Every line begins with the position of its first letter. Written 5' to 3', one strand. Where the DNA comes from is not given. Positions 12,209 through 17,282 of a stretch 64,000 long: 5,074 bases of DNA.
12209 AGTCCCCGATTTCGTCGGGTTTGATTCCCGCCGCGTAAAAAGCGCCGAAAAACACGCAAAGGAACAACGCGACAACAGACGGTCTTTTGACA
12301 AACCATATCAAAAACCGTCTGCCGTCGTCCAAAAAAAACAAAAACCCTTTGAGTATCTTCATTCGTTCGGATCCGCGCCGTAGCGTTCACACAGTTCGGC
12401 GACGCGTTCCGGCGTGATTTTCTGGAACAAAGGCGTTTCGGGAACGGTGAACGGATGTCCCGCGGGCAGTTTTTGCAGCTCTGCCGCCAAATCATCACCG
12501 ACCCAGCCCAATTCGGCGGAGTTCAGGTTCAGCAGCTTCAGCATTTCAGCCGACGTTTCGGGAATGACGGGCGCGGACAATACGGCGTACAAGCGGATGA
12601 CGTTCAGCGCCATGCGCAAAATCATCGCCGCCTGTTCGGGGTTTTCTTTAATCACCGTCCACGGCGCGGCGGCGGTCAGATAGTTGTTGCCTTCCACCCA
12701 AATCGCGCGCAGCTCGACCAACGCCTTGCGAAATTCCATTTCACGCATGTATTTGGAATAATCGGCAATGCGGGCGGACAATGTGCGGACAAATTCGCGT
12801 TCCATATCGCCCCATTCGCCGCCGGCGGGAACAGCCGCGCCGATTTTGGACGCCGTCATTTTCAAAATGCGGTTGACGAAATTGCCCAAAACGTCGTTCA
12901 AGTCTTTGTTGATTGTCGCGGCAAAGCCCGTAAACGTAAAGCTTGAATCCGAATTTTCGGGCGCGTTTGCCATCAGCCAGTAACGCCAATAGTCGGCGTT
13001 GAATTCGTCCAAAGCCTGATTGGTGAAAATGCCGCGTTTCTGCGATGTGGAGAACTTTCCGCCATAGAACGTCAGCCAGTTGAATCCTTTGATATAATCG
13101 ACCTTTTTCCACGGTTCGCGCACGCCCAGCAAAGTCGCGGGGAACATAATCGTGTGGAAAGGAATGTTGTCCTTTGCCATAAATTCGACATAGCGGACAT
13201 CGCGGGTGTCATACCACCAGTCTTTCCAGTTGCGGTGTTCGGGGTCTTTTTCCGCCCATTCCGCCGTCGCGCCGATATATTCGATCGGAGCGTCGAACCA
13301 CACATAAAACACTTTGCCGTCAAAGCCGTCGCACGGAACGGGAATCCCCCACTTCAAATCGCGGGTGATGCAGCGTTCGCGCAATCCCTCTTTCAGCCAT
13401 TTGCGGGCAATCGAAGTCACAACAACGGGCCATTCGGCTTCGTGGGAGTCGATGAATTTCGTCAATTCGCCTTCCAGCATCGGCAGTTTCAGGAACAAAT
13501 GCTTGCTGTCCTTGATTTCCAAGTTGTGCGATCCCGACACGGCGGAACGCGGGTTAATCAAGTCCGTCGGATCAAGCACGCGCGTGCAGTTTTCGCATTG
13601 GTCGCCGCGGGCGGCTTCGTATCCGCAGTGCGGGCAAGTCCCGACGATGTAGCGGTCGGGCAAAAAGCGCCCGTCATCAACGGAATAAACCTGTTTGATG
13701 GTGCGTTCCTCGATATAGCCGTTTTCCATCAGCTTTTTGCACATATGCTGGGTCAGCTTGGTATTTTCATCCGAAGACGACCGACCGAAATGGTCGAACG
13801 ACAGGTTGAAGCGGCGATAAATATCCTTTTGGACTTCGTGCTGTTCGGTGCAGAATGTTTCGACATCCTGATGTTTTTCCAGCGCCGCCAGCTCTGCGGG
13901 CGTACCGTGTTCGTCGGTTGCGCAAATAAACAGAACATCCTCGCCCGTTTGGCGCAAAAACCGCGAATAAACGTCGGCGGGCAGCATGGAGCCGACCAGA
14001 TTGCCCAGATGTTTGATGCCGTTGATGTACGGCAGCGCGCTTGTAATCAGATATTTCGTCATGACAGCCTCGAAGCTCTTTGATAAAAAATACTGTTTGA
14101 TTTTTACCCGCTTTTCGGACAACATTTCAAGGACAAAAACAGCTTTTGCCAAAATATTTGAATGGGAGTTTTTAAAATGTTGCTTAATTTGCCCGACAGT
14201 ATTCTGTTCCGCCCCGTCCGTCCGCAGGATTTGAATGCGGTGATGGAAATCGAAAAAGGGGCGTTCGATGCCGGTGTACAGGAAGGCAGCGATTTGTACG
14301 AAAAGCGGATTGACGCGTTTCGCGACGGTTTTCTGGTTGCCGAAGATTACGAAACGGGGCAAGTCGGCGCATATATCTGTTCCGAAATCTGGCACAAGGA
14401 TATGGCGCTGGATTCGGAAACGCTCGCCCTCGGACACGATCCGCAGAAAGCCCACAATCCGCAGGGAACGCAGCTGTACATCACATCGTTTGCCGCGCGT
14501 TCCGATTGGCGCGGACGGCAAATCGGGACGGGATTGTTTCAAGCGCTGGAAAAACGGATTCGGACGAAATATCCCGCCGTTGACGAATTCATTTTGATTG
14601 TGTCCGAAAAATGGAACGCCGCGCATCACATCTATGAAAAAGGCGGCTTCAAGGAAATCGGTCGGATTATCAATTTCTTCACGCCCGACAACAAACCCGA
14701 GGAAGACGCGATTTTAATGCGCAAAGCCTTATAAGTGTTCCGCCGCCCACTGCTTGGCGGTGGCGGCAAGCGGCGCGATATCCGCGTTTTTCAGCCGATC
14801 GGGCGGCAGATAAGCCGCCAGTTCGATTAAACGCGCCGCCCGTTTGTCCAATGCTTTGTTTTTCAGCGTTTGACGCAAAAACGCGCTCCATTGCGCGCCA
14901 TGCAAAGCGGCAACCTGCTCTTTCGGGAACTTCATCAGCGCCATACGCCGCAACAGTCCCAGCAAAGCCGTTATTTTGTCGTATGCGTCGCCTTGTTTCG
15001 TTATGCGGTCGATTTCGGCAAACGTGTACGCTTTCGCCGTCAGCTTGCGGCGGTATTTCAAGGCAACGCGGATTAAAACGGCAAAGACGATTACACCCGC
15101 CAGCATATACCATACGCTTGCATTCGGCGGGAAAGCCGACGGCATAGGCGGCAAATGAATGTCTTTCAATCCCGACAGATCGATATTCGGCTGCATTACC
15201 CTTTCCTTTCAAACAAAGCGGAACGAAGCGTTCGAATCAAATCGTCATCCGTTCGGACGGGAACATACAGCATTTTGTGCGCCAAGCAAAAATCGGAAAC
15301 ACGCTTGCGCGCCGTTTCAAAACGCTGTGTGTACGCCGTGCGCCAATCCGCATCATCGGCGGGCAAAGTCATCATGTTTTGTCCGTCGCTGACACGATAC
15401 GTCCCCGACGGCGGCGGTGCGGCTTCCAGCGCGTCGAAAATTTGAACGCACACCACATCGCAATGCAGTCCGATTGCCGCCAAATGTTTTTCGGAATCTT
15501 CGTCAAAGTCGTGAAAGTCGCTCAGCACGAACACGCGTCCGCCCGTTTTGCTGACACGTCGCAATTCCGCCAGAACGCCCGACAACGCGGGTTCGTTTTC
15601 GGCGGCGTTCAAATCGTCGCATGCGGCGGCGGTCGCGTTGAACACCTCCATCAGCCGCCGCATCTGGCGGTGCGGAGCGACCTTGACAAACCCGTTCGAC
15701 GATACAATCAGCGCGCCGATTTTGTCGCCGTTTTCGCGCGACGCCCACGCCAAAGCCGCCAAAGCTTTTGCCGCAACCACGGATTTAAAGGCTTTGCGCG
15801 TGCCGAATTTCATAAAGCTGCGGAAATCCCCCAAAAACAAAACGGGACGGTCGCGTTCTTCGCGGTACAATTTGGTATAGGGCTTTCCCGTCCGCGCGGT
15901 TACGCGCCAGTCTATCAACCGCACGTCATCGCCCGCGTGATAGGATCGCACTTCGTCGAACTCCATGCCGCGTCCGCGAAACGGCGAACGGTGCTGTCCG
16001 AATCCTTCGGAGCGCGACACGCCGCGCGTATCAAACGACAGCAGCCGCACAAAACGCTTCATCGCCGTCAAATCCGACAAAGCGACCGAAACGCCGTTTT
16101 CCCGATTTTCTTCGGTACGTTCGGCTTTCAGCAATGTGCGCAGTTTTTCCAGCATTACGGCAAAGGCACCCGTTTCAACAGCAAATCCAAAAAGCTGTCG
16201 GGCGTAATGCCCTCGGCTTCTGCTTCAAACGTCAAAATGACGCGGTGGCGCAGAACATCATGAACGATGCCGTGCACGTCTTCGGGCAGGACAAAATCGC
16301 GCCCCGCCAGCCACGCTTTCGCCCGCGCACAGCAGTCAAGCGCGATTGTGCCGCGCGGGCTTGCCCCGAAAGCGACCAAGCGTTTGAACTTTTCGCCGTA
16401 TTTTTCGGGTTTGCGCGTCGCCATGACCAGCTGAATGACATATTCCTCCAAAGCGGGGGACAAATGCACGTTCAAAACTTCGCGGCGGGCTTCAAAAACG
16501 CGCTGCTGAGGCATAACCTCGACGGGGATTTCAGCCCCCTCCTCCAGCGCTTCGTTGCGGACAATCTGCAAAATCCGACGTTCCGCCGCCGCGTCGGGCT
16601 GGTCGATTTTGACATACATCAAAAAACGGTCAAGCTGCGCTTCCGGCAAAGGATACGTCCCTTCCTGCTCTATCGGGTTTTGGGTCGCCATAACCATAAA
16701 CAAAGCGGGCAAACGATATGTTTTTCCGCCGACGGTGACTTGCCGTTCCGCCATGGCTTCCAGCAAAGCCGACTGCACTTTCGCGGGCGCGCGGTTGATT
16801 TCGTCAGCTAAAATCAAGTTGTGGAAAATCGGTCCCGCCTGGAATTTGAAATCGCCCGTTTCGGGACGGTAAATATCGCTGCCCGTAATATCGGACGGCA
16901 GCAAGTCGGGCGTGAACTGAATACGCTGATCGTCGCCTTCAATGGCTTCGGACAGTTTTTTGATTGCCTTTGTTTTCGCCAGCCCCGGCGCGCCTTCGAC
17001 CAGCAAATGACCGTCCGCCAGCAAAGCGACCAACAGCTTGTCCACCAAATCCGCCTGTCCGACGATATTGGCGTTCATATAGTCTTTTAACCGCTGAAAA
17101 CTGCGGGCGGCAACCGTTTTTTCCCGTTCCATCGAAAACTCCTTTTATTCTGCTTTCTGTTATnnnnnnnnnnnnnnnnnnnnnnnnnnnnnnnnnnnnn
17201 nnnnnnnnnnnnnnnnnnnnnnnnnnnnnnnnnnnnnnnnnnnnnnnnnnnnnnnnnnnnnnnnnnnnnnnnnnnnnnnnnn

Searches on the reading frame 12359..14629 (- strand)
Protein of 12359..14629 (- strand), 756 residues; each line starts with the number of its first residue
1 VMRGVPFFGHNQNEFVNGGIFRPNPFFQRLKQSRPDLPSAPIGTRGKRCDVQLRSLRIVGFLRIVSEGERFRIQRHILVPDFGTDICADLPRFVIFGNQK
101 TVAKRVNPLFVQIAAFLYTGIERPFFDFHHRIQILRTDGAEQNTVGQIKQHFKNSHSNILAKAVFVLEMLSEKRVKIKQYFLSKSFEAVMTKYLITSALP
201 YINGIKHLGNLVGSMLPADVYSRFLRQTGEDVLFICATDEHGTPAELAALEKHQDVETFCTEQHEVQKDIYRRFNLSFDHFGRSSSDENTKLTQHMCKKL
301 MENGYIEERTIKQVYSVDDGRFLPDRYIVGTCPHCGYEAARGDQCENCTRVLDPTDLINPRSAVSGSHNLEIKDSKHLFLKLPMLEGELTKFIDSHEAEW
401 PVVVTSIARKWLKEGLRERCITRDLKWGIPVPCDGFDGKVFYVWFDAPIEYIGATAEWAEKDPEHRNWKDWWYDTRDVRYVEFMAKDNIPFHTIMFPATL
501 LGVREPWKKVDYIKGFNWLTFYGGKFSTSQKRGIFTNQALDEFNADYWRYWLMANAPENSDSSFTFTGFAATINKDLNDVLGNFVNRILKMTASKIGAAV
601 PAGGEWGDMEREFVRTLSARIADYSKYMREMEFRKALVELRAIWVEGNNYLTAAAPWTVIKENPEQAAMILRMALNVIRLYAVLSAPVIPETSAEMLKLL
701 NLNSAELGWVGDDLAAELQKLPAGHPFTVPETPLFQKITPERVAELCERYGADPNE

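Call 41: search_protein_families(library=pfam, proteins=[window:12359-14629:-], max_evalue=0.0001)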
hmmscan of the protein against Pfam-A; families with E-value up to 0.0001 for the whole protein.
window:12359-14629:- (756 aa): 4 families
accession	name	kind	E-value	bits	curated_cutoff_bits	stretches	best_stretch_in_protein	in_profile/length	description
PF09334.17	tRNA-synt_1g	-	1.1e-150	502.3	20.1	1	193-588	1-390/391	tRNA synthetases class I (M)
PF19303.5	Anticodon_3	-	1.6e-52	177.9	23.5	1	600-752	1-149/152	Anticodon binding domain of methionyl tRNA ligase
PF00133.28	tRNA-synt_1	-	9.6e-11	41.5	22.7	1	185-432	17-244/414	tRNA synthetases class I (I, L, M and V)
PF08264.19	Anticodon_1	-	4.2e-06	27.1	25.1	1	611-703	2-89/148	Anticodon-binding domain of tRNA ligase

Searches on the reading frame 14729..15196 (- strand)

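Call 42: search_protein_families(library=pfam, proteins=[window:14729-15196:-], max_evalue=0.0001)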
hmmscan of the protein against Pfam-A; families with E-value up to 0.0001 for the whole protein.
window:14729-15196:- (155 aa): 1 family
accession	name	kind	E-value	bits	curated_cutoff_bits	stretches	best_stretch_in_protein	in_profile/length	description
PF14316.11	DUF4381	-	1.4e-27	97.2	27.2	1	9-151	2-143/145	Domain of unknown function (DUF4381)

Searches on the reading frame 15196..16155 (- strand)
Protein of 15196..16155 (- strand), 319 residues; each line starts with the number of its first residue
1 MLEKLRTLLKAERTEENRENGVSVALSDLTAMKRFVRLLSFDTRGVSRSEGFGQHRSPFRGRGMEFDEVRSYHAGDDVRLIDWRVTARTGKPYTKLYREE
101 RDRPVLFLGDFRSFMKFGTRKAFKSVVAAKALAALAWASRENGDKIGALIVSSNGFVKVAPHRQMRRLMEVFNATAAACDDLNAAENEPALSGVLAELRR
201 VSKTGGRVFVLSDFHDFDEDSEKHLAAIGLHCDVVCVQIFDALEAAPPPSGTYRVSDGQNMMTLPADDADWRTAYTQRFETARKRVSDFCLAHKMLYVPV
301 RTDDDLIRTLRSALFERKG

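Call 42: search_protein_families(library=pfam, proteins=[window:15196-16155:-], max_evalue=0.0001)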
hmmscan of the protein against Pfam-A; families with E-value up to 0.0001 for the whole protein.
window:15196-16155:- (319 aa): 1 family
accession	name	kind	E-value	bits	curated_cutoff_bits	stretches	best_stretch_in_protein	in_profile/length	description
PF01882.25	DUF58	-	1.1e-38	133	23.4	1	68-283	1-214/216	Protein of unknown function DUF58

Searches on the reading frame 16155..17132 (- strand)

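Call 42: search_protein_families(library=pfam, proteins=[window:16155-17132:-], max_evalue=0.0001)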
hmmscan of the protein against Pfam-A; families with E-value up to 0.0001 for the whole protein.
window:16155-17132:- (325 aa): 5 families
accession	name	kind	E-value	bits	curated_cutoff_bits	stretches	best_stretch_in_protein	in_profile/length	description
PF07726.17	AAA_3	-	6.8e-64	214.1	27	1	42-172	1-131/131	ATPase family associated with various cellular activities (AAA)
PF17863.7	AAA_lid_2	-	1.4e-19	70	22.7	1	252-314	8-70/74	AAA lid domain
PF20030.5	bpMoxR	-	4.5e-19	68.8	27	1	14-189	5-179/205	MoxR domain in the MoxR-vWA-beta-propeller ternary systems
PF07728.20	AAA_5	-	7.9e-12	45.8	22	1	42-170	1-139/139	AAA domain (dynein-related subfamily)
PF00493.29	MCM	-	1.6e-06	27.8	23.3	1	36-189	53-218/224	MCM P-loop domain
